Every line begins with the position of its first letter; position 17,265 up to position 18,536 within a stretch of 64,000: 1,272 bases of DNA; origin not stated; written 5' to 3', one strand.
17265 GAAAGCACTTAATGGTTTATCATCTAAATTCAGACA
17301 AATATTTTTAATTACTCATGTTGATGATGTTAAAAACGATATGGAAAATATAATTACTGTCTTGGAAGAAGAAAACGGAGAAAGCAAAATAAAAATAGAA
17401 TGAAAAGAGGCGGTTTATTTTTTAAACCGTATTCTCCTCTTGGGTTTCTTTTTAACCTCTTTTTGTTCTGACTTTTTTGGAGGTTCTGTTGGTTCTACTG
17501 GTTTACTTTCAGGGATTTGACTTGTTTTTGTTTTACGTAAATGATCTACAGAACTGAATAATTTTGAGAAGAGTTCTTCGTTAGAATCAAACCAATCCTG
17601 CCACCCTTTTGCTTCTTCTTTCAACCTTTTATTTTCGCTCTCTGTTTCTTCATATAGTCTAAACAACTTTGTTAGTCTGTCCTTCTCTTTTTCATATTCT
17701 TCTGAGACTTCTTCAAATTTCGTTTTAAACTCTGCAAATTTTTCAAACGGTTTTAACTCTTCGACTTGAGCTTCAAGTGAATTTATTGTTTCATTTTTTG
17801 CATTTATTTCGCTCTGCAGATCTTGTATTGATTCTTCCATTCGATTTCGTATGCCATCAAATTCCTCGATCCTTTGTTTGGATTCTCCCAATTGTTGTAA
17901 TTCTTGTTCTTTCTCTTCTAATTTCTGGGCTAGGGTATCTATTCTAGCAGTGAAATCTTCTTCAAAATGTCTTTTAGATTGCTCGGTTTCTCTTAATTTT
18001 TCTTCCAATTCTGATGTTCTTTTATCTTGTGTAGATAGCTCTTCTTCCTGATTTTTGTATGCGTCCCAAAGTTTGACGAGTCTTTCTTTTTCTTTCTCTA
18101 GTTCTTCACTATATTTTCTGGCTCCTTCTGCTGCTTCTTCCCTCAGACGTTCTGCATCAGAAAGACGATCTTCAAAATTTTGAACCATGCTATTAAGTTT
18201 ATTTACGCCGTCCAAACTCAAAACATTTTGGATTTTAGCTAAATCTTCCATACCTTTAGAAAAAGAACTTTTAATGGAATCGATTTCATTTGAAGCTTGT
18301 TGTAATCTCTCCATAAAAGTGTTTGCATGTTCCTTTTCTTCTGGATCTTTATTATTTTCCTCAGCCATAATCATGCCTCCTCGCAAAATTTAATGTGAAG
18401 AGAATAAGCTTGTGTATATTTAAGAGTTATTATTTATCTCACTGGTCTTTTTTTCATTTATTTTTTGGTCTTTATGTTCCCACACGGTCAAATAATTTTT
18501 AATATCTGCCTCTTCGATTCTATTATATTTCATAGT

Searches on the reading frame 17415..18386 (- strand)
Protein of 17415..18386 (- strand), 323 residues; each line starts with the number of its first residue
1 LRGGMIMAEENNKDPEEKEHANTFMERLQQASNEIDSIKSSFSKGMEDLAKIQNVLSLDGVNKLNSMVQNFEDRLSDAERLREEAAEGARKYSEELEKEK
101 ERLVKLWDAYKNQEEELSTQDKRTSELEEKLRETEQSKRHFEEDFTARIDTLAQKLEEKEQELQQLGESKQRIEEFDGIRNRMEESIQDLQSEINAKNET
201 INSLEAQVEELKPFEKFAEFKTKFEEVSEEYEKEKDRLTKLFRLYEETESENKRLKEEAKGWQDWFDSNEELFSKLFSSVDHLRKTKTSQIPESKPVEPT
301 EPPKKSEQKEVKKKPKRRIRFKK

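Call 41: search_protein_families(library=pfam, proteins=[window:17415-18386:-], max_evalue=0.001)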
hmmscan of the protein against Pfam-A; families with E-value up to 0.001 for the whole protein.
window:17415-18386:- (323 aa): 2 families
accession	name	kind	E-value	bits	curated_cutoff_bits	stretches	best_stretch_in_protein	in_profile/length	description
PF13166.12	AAA_13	-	1.3e-05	24.5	36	0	143-263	331-450/713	AAA domain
PF06160.17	EzrA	-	0.00032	19.6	39.6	1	22-283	125-384/557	Septation ring formation regulator, EzrA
